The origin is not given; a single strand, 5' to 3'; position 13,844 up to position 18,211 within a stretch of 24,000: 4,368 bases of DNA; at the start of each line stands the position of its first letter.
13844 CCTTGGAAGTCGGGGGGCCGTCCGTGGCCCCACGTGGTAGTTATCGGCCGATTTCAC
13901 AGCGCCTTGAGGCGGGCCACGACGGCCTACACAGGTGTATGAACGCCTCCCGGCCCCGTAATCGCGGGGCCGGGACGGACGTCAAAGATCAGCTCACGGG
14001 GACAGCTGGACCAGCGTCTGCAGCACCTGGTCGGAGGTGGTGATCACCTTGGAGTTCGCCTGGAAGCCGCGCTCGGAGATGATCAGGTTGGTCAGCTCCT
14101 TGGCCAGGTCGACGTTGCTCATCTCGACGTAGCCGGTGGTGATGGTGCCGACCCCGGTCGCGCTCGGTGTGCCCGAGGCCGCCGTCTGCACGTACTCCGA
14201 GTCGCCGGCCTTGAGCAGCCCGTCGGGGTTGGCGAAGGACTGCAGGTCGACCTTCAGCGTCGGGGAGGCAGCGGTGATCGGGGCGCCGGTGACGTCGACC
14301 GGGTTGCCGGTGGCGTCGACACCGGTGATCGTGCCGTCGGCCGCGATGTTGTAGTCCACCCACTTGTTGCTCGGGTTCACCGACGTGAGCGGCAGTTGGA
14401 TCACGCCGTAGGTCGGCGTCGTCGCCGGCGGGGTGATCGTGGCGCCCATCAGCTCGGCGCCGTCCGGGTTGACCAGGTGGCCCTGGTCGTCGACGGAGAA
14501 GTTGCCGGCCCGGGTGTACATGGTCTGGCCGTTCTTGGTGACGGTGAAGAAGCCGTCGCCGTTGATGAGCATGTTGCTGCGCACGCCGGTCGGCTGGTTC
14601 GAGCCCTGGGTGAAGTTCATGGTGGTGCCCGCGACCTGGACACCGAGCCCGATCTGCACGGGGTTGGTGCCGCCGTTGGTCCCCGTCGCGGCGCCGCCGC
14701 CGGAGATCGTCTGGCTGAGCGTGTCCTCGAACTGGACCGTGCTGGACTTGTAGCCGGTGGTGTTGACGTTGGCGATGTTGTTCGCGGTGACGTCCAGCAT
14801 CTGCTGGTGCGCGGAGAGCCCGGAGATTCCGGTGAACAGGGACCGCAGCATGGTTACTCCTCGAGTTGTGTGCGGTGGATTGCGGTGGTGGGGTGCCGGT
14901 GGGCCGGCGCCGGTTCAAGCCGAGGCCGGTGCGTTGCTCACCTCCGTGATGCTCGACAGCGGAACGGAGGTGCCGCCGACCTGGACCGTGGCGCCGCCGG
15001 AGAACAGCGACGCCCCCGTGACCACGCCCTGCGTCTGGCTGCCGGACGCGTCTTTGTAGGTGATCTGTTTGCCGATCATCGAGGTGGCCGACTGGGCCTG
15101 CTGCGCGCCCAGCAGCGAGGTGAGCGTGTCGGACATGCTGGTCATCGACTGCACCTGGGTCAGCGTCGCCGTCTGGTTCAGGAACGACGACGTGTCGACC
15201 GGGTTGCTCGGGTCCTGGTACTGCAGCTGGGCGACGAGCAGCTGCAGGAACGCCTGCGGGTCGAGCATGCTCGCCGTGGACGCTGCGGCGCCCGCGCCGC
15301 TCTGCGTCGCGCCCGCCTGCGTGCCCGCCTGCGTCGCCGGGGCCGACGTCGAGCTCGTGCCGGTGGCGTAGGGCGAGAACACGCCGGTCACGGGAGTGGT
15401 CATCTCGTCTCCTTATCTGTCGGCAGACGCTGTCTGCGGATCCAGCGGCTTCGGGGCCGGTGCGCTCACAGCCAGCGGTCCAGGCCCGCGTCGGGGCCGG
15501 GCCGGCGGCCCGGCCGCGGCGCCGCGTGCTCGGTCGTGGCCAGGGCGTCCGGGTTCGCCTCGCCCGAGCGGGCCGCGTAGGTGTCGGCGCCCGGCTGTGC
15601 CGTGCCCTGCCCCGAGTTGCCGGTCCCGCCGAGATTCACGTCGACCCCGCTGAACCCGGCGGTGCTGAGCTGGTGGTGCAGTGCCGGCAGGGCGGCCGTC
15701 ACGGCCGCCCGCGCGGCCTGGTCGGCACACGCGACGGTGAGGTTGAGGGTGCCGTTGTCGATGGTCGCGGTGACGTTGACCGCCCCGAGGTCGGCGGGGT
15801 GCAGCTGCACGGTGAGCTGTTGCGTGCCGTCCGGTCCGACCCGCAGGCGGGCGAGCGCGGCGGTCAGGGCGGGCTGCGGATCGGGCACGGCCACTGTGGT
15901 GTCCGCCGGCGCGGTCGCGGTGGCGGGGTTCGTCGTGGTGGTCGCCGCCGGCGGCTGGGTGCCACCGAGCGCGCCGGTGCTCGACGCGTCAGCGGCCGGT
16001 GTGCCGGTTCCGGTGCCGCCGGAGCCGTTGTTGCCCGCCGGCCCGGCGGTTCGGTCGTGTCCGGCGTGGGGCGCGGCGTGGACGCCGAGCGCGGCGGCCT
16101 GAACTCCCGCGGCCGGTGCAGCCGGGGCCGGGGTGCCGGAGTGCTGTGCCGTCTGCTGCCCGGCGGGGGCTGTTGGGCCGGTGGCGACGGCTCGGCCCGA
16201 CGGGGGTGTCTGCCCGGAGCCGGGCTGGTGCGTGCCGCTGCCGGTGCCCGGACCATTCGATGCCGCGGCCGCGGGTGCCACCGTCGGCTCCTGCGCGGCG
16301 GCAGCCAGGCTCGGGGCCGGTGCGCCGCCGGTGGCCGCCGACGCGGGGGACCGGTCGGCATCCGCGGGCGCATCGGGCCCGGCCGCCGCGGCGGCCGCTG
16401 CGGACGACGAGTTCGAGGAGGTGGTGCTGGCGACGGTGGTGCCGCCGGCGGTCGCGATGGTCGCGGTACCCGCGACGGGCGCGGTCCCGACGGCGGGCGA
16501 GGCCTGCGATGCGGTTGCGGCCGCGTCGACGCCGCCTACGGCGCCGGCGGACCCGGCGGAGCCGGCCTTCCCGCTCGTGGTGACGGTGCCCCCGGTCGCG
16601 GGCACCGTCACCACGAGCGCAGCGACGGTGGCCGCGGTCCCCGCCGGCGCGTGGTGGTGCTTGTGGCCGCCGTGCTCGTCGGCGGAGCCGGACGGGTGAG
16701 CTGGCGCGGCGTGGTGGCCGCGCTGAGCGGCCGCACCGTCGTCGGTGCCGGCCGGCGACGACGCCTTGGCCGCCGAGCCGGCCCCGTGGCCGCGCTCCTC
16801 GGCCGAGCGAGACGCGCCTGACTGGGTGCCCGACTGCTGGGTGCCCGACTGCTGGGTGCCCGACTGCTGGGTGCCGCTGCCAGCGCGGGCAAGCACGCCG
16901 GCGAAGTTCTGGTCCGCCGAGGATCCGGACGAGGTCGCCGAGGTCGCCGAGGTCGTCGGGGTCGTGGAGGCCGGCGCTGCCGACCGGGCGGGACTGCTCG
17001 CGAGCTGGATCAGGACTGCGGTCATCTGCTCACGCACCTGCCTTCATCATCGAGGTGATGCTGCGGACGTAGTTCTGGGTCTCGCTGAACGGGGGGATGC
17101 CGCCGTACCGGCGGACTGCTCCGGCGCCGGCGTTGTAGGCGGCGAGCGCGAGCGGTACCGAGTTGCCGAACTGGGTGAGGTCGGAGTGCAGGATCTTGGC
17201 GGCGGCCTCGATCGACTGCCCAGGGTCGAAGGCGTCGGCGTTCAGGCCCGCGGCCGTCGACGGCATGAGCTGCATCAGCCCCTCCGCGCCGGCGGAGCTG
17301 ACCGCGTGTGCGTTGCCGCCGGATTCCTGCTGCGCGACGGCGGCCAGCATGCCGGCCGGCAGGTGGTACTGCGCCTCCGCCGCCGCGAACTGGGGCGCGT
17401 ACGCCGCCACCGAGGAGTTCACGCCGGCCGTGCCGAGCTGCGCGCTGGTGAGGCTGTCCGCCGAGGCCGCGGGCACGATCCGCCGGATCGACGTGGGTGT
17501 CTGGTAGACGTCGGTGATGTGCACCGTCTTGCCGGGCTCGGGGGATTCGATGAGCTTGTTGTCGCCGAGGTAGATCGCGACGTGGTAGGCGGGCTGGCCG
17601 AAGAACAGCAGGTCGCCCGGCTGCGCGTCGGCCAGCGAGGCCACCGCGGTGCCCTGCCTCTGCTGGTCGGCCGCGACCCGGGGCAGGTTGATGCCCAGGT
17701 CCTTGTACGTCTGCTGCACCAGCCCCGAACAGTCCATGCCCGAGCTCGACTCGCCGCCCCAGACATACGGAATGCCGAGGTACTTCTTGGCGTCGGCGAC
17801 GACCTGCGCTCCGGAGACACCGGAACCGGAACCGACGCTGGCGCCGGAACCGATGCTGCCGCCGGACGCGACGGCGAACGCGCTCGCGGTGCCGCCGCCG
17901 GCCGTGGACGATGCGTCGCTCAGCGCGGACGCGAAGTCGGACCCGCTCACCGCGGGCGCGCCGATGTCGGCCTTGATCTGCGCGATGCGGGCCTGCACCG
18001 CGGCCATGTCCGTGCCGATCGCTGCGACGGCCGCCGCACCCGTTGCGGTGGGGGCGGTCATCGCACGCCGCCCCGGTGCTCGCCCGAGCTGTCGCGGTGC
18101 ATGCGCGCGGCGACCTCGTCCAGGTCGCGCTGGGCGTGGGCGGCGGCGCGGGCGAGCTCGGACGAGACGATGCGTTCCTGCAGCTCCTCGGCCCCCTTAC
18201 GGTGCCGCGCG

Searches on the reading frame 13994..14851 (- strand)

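Call 21: search_protein_families(library=pfam, proteins=[window:13994-14851:-], max_evalue=0.001)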
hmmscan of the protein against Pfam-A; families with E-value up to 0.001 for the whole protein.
window:13994-14851:- (285 aa): 3 families
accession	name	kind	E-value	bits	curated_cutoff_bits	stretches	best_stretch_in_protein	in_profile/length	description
PF06429.18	Flg_bbr_C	-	2.7e-17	62.4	23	1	239-283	2-46/46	Flagellar basal body rod FlgEFG protein C-terminal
PF22692.1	LlgE_F_G_D1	-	7.7e-17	61.7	27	1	96-176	2-63/64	Flagellar hook protein FlgE/F/G D1 domain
PF00460.25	Flg_bb_rod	-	8.9e-13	48.3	20.7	1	7-35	3-31/31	Flagella basal body rod protein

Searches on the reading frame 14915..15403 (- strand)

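Call 21: search_protein_families(library=pfam, proteins=[window:14915-15403:-], max_evalue=0.001)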
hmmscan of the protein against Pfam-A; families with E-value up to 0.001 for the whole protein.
window:14915-15403:- (162 aa): 2 families
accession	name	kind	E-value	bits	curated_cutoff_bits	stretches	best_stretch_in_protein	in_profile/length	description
PF03963.19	FlgD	-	1.4e-16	60.9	27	1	26-96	5-75/75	Flagellar hook capping protein - N-terminal region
PF13861.12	FLgD_tudor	-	0.00021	21.9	26.9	1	101-153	1-58/58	FlgD Tudor-like domain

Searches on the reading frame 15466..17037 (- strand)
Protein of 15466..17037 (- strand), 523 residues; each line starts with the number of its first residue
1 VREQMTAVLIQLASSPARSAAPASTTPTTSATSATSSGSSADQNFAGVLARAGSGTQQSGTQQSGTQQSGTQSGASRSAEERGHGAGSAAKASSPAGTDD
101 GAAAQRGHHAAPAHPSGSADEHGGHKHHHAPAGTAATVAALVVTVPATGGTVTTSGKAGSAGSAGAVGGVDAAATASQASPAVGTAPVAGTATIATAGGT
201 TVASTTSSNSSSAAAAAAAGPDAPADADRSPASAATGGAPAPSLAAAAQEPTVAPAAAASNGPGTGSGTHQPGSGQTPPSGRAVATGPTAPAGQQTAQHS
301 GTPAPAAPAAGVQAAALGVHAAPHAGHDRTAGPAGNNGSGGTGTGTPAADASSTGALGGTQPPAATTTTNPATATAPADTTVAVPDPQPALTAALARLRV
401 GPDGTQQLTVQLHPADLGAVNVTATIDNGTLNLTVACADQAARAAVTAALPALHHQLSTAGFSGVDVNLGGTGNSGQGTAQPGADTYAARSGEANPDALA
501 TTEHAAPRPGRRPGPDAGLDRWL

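Call 21: search_protein_families(library=pfam, proteins=[window:15466-17037:-], max_evalue=0.001)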
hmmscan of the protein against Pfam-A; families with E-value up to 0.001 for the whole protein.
window:15466-17037:- (523 aa): 1 family
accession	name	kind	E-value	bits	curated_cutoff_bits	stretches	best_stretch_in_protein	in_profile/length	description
PF02120.21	Flg_hook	-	1.4e-13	50.9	29.8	1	403-476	10-83/85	Flagellar hook-length control protein FliK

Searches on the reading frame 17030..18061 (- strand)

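Call 21: search_protein_families(library=pfam, proteins=[window:17030-18061:-], max_evalue=0.001)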
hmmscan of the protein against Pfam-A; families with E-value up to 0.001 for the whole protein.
window:17030-18061:- (343 aa): 2 families
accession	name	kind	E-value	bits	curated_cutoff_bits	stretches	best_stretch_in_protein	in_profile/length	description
PF01464.25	SLT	-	5e-29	100.7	21.3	1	225-330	3-115/117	Transglycosylase SLT domain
PF00877.26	NLPC_P60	-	4.7e-26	91.3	23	1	96-188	1-94/105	NlpC/P60 family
